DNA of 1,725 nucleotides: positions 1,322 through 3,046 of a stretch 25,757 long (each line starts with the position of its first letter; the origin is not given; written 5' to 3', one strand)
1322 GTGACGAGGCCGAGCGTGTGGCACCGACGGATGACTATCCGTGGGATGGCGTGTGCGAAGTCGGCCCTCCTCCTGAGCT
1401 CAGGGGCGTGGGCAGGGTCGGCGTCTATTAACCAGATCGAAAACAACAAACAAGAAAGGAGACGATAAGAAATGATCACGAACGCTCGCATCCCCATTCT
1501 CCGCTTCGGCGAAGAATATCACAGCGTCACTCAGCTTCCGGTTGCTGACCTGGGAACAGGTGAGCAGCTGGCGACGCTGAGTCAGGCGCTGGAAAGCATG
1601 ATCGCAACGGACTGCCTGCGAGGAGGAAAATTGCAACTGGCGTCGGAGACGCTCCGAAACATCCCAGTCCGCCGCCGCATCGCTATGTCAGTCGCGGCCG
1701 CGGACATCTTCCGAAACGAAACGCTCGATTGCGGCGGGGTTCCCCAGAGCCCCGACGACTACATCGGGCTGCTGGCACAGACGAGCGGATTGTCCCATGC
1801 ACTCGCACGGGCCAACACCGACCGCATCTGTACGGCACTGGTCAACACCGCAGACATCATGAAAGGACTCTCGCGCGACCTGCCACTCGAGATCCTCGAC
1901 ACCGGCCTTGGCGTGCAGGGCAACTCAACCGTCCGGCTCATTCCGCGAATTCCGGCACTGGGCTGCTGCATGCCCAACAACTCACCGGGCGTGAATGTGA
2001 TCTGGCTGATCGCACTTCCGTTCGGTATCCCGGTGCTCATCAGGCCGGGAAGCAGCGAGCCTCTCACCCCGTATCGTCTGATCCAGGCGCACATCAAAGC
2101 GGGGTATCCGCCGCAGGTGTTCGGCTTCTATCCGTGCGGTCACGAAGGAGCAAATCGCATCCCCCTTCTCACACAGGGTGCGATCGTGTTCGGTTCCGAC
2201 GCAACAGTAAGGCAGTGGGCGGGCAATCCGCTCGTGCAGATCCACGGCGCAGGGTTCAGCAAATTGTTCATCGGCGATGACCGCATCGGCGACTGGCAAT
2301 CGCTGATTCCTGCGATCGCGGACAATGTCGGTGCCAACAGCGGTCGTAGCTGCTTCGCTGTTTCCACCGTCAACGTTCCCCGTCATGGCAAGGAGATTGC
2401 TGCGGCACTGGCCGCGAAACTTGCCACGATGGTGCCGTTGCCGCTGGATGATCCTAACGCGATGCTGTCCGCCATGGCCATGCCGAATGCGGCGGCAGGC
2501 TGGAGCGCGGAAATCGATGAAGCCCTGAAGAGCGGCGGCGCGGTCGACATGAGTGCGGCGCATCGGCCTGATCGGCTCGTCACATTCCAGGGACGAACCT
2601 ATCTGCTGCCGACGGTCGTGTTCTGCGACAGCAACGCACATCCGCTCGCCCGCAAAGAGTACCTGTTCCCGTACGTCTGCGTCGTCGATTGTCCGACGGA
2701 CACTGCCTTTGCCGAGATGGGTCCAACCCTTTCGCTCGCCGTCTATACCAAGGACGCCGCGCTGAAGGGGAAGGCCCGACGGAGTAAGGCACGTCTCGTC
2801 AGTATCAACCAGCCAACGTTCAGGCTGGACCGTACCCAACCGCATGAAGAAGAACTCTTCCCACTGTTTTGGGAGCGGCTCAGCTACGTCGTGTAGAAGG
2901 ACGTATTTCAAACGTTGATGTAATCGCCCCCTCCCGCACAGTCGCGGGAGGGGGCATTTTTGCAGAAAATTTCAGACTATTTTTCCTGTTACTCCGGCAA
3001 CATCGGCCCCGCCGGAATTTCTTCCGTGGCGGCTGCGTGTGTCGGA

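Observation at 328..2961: Stand-alone EhpF/GriC + EhpG/GriD-like two-component carboxylate reductase in a CPR-like genome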

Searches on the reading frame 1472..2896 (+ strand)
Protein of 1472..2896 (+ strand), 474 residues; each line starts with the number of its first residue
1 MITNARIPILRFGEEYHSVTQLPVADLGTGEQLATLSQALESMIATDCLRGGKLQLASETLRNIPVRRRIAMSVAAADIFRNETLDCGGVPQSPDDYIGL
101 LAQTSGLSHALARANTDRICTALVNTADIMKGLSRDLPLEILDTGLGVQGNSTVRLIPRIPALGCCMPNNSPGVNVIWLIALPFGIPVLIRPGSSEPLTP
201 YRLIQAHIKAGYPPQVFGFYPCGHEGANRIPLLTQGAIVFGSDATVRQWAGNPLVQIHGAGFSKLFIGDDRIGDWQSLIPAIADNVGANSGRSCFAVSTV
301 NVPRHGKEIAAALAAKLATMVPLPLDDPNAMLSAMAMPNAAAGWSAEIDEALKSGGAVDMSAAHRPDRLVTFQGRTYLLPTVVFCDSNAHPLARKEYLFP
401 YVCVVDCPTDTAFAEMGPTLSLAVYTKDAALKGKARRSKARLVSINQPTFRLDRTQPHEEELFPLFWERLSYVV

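Call 3: search_protein_families(library=pfam, proteins=[window:1472-2896:+], max_evalue=0.1)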
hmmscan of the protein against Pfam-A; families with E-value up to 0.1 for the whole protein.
window:1472-2896:+ (474 aa): 2 families
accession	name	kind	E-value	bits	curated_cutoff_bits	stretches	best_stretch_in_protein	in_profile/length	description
PF00171.27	Aldedh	-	8.3e-11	41.5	23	1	95-449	69-426/461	Aldehyde dehydrogenase family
PF21659.2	Flavi_E_stem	-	0.053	14.3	27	1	224-302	11-87/95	Flavivirus envelope glycoprotein E, stem/anchor domain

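Call 4: search_protein_families(library=ncbifam, proteins=[window:1472-2896:+], max_evalue=0.1)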
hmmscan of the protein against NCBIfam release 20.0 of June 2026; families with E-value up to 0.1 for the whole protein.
window:1472-2896:+ (474 aa): 6 families
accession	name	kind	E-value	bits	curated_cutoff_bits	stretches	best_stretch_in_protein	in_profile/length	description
NF045735.1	PaDhStyDPseudo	equivalog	4.7e-05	22.2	850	1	18-222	16-211/483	phenylacetaldehyde dehydrogenase StyD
TIGR02299.1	HpaE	equivalog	0.003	16.2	638.35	1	160-409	136-395/488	5-carboxymethyl-2-hydroxymuconate semialdehyde dehydrogenase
TIGR01722.1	MMSDH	subfamily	0.0056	15.4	448.5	1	167-361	144-345/477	CoA-acylating methylmalonate-semialdehyde dehydrogenase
TIGR02278.1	PaaN-DH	equivalog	0.014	13.7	562.8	1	275-393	273-386/664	phenylacetic acid degradation bifunctional protein PaaZ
NF040869.1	G3PDH_Arch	equivalog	0.055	12.2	780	0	184-365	185-370/502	NADP-dependent glyceraldehyde-3-phosphate dehydrogenase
TIGR01236.1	D1pyr5carbox1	equivalog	0.068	11.8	613.6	0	290-415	314-435/533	L-glutamate gamma-semialdehyde dehydrogenase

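Call 6: search_solved_structures(query=window:1472-2896:+, max_evalue=1, show_alignments=2)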
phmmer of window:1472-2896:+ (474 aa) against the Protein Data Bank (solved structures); distinct sequences matched with E-value up to 1: 56.
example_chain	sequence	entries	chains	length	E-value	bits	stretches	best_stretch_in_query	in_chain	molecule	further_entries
6b4r_A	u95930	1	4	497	1.4e-08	37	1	156-428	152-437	KauB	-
4o6r_A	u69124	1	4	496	1.4e-07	33.7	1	160-411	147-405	Aldehyde Dehydrogenase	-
5iuu_A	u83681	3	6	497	4.2e-07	32.1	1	162-429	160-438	Aldehyde dehydrogenase family protein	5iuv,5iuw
1uxv_A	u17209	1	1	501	2.5e-06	29.6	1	163-407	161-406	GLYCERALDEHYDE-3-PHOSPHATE DEHYDROGENASE (NADP+)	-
1ky8_A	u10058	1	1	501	2.6e-06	29.6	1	163-407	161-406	glyceraldehyde-3-phosphate dehydrogenase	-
1uxn_A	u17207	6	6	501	3.9e-06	28.9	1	163-388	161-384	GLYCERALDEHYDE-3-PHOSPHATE DEHYDROGENASE (NADP+)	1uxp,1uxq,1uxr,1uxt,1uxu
7jso_A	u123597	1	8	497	7.6e-06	28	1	162-429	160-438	Aldehyde dehydrogenase family protein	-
4go3_A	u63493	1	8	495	2.7e-05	26.2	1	165-411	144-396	Putative gamma-hydroxymuconic semialdehyde dehydrogenase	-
4go4_A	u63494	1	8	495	2.7e-05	26.2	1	165-411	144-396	Putative gamma-hydroxymuconic semialdehyde dehydrogenase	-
3b4w_A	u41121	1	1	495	2.8e-05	26.1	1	147-410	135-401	Aldehyde dehydrogenase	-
7uyy_A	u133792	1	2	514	0.00025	23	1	149-406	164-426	Aldehyde dehydrogenase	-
2d4e_A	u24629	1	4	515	0.00036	22.5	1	159-419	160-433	5-carboxymethyl-2-hydroxymuconate semialdehyde dehydrogenase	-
4e4g_A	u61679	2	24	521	0.0011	20.8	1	166-356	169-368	Methylmalonate-semialdehyde dehydrogenase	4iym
4lih_A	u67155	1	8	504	0.002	20.1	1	155-405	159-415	Gamma-glutamyl-gamma-aminobutyraldehyde dehydrogenase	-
5kf0_A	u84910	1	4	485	0.0099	17.7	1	140-357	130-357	Aldehyde dehydrogenase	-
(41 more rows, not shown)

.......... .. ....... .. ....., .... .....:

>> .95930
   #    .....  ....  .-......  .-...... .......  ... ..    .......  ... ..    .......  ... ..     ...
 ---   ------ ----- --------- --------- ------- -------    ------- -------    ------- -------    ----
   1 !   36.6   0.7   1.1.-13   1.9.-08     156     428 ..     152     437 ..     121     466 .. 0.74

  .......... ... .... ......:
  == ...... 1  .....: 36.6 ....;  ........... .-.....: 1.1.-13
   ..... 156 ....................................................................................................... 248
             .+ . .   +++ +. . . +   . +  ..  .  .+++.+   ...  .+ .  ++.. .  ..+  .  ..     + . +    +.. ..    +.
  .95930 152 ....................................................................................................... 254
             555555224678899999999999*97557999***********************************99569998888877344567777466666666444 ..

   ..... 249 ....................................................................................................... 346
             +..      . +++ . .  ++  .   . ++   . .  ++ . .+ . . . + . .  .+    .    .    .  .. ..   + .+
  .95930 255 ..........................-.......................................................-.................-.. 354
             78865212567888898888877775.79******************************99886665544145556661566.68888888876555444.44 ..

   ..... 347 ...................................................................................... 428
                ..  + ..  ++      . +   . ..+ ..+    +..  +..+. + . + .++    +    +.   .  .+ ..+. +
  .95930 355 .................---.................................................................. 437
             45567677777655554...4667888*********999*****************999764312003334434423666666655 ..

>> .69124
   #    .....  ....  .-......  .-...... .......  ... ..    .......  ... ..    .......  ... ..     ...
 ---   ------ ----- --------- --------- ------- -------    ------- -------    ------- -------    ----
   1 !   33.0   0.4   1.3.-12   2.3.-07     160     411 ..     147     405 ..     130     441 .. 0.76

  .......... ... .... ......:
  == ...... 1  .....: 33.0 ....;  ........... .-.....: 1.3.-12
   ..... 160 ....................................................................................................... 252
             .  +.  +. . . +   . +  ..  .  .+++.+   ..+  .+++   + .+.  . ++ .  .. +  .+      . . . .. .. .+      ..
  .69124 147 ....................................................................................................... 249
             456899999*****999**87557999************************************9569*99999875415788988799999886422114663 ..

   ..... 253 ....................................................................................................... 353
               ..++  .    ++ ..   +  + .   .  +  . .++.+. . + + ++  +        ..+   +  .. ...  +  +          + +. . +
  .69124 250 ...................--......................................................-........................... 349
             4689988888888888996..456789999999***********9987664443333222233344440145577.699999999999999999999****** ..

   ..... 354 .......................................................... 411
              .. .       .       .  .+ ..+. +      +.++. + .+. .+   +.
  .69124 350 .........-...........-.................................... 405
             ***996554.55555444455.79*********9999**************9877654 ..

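Call 14: search_protein_families(library=padloc, proteins=[window:1472-2896:+], max_evalue=1)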
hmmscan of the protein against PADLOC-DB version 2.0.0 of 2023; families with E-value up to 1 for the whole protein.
window:1472-2896:+ (474 aa): 0 families

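Call 29: find_homologous_proteins(query=window:1472-2896:+)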
Query window:1472-2896:+ (474 aa): 233 proteins with E <= 0.001 among 8000 candidates; the best 120 are listed.
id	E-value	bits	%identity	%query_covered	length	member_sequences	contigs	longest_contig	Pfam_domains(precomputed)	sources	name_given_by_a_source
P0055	0.0e+0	1079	100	100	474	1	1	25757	PF00171.28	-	-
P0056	1.2e-214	731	70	99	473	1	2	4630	PF00171.28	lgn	-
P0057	1.7e-214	731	70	99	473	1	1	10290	PF00171.28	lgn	-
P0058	1.9e-211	721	69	99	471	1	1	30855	PF00171.28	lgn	-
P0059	1.8e-210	718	70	99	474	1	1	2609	PF00171.28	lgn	-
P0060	3.3e-209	713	69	99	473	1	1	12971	PF00171.28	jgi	jgi:acyl-CoA reductase-like NAD-dependent aldehyde dehydrogenase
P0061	1.0e-208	712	69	99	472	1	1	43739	PF00171.28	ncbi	-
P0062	2.7e-208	710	69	99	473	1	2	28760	PF00171.28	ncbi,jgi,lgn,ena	-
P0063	2.9e-204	697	67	99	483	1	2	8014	PF00171.28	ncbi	-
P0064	7.0e-204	696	66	99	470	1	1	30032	PF00171.28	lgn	-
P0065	1.3e-203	695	67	99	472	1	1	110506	PF00171.28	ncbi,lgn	-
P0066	4.8e-203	693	67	99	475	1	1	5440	PF00171.28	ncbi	-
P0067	7.3e-202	689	66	100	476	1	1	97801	PF00171.28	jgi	jgi:acyl-CoA reductase-like NAD-dependent aldehyde dehydrogenase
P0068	5.5e-198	676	67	99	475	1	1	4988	PF00171.28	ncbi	-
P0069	1.8e-197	675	66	99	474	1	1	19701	PF00171.28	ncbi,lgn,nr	ncbi:MAG: aldehyde dehydrogenase family protein [bacterium]|nr:aldehyde dehydrogenase family protein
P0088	3.7e-180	618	60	99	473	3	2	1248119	PF00171.28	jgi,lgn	-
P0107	9.7e-109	382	44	98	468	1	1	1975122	PF00171.28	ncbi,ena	-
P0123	4.2e-105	370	42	99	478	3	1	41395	PF00171.28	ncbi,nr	ncbi:MAG: aldehyde dehydrogenase [Verrucomicrobia bacterium]|nr:aldehyde dehydrogenase [Verrucomicro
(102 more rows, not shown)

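Call 30: find_encoding_contigs(protein=P0088, flank=10000, max_places=1)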
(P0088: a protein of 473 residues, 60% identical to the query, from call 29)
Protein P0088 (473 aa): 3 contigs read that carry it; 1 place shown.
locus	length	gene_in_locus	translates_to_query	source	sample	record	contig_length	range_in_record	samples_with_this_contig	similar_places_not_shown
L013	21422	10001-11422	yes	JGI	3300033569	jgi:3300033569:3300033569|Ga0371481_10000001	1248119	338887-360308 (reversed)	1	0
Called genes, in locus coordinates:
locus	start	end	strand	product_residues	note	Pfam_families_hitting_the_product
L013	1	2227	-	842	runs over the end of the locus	PF02861:Clp_N, PF00004:AAA, PF23569:NBD_SMAX1, PF17871:AAA_lid_9, PF00004:AAA, PF07724:AAA_2, PF07728:AAA_5, PF10431:ClpB_D2-small, +9 more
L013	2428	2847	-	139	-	-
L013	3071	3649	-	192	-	-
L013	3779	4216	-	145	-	PF08570:DUF1761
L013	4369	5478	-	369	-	PF11999:Ice_binding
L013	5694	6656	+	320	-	PF02618:YceG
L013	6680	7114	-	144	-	-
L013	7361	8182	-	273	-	PF13828:DUF4190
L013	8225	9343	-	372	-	PF00089:Trypsin, PF13365:Trypsin_2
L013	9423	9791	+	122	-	PF07366:SnoaL, PF12680:SnoaL_2 (weak)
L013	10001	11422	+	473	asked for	PF00171:Aldedh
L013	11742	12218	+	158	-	-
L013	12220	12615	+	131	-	-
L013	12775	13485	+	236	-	PF04264:YceI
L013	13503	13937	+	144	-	-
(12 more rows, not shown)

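Call 31: find_encoding_contigs(protein=P0107, flank=10000, max_places=1)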
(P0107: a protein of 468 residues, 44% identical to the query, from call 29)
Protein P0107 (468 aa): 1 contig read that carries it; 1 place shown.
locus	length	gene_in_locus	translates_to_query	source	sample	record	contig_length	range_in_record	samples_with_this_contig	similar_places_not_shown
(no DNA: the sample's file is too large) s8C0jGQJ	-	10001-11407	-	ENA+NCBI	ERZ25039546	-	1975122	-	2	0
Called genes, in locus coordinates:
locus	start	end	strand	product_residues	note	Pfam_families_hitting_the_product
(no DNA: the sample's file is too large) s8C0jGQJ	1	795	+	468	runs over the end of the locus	PF02321:OEP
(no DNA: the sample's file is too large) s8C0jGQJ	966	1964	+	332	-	PF20030:bpMoxR, PF07726:AAA_3, PF07728:AAA_5, PF17863:AAA_lid_2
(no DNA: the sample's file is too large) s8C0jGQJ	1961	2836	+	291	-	PF01882:DUF58, PF13519:VWA_2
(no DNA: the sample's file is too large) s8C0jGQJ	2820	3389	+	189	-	-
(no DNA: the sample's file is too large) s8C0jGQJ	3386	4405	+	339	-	PF07584:BatA (weak), PF00092:VWA, PF13519:VWA_2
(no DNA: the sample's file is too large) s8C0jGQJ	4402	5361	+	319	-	PF00092:VWA, PF13519:VWA_2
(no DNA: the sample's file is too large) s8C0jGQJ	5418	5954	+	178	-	PF07719:TPR_2 (faint), PF13432:TPR_16 (weak)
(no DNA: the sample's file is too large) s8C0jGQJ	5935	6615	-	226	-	PF08450:SGL (faint), PF13360:PQQ_2 (faint), PF05096:Glu_cyclase_2 (faint), PF03413:PepSY (faint), PF21959:DUF6923 (faint)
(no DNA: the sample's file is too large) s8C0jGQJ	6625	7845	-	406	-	-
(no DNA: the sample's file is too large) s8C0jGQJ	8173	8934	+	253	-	PF05988:DUF899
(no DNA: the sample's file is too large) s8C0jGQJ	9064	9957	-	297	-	PF00561:Abhydrolase_1, PF12146:Hydrolase_4 (weak), PF12697:Abhydrolase_6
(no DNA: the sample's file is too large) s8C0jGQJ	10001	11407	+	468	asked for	PF00171:Aldedh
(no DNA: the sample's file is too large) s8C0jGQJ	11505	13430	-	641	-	-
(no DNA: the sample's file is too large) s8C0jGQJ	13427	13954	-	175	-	-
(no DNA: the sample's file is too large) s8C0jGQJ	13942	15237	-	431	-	PF00384:Molybdopterin, PF01568:Molydop_binding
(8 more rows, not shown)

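Call 32: find_encoding_contigs(protein=P0123, flank=10000, max_places=1)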
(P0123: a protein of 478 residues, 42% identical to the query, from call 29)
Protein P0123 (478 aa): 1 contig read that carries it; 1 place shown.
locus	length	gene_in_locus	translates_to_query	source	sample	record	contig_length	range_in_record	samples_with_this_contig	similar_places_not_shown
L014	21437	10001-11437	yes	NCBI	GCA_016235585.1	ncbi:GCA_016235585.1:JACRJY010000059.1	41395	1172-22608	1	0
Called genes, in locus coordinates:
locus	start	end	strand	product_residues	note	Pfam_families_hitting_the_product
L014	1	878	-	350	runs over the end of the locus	PF04055:Radical_SAM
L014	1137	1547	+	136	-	PF22091:DUF6941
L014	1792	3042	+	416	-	-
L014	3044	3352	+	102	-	-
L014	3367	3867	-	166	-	PF01047:MarR, PF12802:MarR_2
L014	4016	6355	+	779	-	PF13360:PQQ_2 (weak), PF01011:PQQ (faint), PF13570:Beta-prop_ACSF4 (faint), PF25293:Beta-prop_EMC1_N (faint), PF13360:PQQ_2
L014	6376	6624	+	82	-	PF13711:DUF4160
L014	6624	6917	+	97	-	PF10387:DUF2442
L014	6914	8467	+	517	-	PF01011:PQQ (faint), PF13360:PQQ_2, PF13570:Beta-prop_ACSF4, PF13360:PQQ_2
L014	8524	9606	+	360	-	PF00501:AMP-binding (faint)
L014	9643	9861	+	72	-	-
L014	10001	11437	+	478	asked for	PF00171:Aldedh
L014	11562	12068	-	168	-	-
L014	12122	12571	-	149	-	-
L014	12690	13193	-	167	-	PF00293:NUDIX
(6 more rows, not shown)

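Call 75: search_solved_structures(query=A5, max_evalue=0.00001)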
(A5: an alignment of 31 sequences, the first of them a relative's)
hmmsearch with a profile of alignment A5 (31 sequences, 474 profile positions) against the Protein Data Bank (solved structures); distinct sequences matched with E-value up to 0.00001: 102 (the best 60 are shown).
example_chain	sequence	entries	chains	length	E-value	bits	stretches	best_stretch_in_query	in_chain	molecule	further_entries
6b4r_A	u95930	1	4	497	3.1e-20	75.3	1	156-414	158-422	KauB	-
5iuu_A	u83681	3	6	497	6.7e-18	67.6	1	157-414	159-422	Aldehyde dehydrogenase family protein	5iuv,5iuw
4o6r_A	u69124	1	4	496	4e-16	61.7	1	156-408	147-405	Aldehyde Dehydrogenase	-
7jso_A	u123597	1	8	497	5.6e-16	61.2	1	157-414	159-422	Aldehyde dehydrogenase family protein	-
3b4w_A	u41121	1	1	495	2.4e-15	59.2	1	153-409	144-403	Aldehyde dehydrogenase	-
4qf6_A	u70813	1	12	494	3.2e-15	58.8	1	157-412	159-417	Aldehyde dehydrogenase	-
4qet_A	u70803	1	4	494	4.2e-15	58.4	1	157-412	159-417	Aldehyde dehydrogenase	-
5gtk_A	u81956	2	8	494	9.5e-15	57.2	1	157-412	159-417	Betaine-aldehyde dehydrogenase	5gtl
5gt6_A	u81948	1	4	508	1e-14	57.1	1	157-412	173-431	Betaine-aldehyde dehydrogenase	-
4go3_A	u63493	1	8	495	1.8e-14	56.2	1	157-410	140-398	Putative gamma-hydroxymuconic semialdehyde dehydrogenase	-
4go4_A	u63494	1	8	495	1.8e-14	56.2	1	157-410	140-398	Putative gamma-hydroxymuconic semialdehyde dehydrogenase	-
1t90_A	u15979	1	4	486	5e-14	54.8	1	54-407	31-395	Probable methylmalonate-semialdehyde dehydrogenase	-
3ty7_A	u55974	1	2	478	2e-13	52.8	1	142-436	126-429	Putative aldehyde dehydrogenase SAV2122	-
4e4g_A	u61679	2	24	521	5e-13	51.5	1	162-352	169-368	Methylmalonate-semialdehyde dehydrogenase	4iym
7uyy_A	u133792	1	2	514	1.3e-12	50.2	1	154-406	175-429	Aldehyde dehydrogenase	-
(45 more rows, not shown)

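Call 114: predict_structure(alignment_id=A5)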
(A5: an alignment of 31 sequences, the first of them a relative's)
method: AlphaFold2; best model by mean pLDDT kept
length: 474 residues; sequences in the alignment: 31
mean_pLDDT: 92.6   pTM: 0.91
mean pLDDT of the five models: 92.6, 92.5, 92.2, 91.6, 90.8
residues with pLDDT >= 90: 381; 70-90: 80; 50-70: 11; < 50: 2
segments of 3 or more residues with pLDDT < 50: none
pLDDT, mean of each block of 10 residues (from residue 1): 81 95 94 95 92 94 97 98 95 96 94 94 92 89 91 91 92 89 97 91 98 98 94 93 87 85 92 96 94 91 97 98 97 93 96 96 96 97 95 91 95 90 96 94 90 65 88 79
secondary structure, 60 per line:
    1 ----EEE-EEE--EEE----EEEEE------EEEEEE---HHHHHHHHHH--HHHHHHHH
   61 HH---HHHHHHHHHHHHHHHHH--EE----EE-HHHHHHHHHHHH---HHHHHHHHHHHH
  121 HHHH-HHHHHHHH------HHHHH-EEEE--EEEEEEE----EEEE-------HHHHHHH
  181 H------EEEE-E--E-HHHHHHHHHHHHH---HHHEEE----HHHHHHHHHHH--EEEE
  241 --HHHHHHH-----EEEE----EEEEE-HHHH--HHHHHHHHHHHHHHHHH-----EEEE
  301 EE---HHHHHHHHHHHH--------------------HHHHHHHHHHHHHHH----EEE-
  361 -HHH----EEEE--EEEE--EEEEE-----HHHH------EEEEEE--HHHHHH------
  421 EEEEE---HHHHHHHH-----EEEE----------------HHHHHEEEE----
elements in order: E5-7 E9-11 E14-16 E21-25 E32-37 H41-50 H53-62 H66-82 H94-105 H109-124 H126-133 H140-144 E146-149 E152-158 E163-166 H174-181 E188-191 H198-210 E217-219 H224-234 E237-240 H243-249 E255-258 E263-267 H269-272 H275-291 E297-302 H306-317 H338-352 E357-359 E369-372 E375-378 E381-385 H391-394 E401-406 H409-414 E421-425 H429-436 E442-445 H462-466 E467-470

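Call 118: fold_search(model_id=the predicted structure, library=pdb)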
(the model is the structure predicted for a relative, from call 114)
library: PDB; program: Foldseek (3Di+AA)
matches with E <= 10: 500; with E <= 0.001: 500
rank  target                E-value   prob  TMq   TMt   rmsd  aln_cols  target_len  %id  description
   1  9ras_H                7.2e-22  1.00  0.75  0.74   4.7       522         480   15  Streptococcus pyogenes GapN in complex with imidazoline-2,4-dione (released 2025-11-19)
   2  5j6b_D                7.6e-22  1.00  0.74  0.74   5.0       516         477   17  Crystal structure of Aldehyde dehydrogenase from Burkholderia thailandensis in covelent complex with NADPH (released 2016-05-04)
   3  9zh8_A                8.1e-22  1.00  0.77  0.77   4.6       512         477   16  CryoEM structure of aldehyde dehydrogenase from Burkholderia cenocepacia at 2.33A resolution (released 2025-12-10)
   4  5jry                  1.3e-21  1.00  0.74  0.74   5.0       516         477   17  Crystal structure of a NAD-dependent Aldehyde dehydrogenase from Burkholderia multivorans in covalent complex with NAD (released 2016-06-08)
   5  5kf0_A                1.5e-21  1.00  0.76  0.75   5.0       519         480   18  Crystal structure of an Aldedhyde dehydrogenase from Burkholderia vietnamiensis (released 2016-11-09)
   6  5j6b_A                1.6e-21  1.00  0.75  0.74   4.9       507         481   16  Crystal structure of Aldehyde dehydrogenase from Burkholderia thailandensis in covelent complex with NADPH (released 2016-05-04)
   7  1uxv                  1.7e-21  1.00  0.77  0.73   3.5       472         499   18  Structural basis for allosteric regulation and substrate specificity of the non-phosphorylating glyceraldehyde-3-phospha (released 2004-08-05)
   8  5mz5_A                1.7e-21  1.00  0.74  0.73   6.0       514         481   18  Crystal structure of aldehyde dehydrogenase 21 (ALDH21) from Physcomitrella patens in its apoform (released 2017-08-09)
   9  1uxn                  1.9e-21  1.00  0.79  0.75   4.3       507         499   16  Structural basis for allosteric regulation and substrate specificity of the non-phosphorylating glyceraldehyde-3-phospha (released 2004-08-05)
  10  5j6b_B                2.2e-21  1.00  0.75  0.75   4.9       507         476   16  Crystal structure of Aldehyde dehydrogenase from Burkholderia thailandensis in covelent complex with NADPH (released 2016-05-04)
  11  5x5t_A                2.9e-21  1.00  0.78  0.78   4.4       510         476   18  Crystal structure of alpha-ketoglutarate semialdehyde dehydrogenase (KGSADH) from Azospirillum brasilense (released 2017-05-10)
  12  9rau_C                3.3e-21  1.00  0.76  0.76   4.7       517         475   16  Streptococcus pyogenes GapN in complex with pyrimidine-5-amine (released 2025-07-30)
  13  5kf0_B                3.9e-21  1.00  0.75  0.75   5.1       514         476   17  Crystal structure of an Aldedhyde dehydrogenase from Burkholderia vietnamiensis (released 2016-11-09)
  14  7pkc_D                3.9e-21  1.00  0.77  0.77   4.6       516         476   16  Streptococcus pyogenes Apo-GapN C284S variant (released 2022-03-16)
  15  9dla_C                4.3e-21  1.00  0.76  0.76   4.9       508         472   16  Streptococcus pneumoniae GAPN with NADP+ (released 2025-09-24)
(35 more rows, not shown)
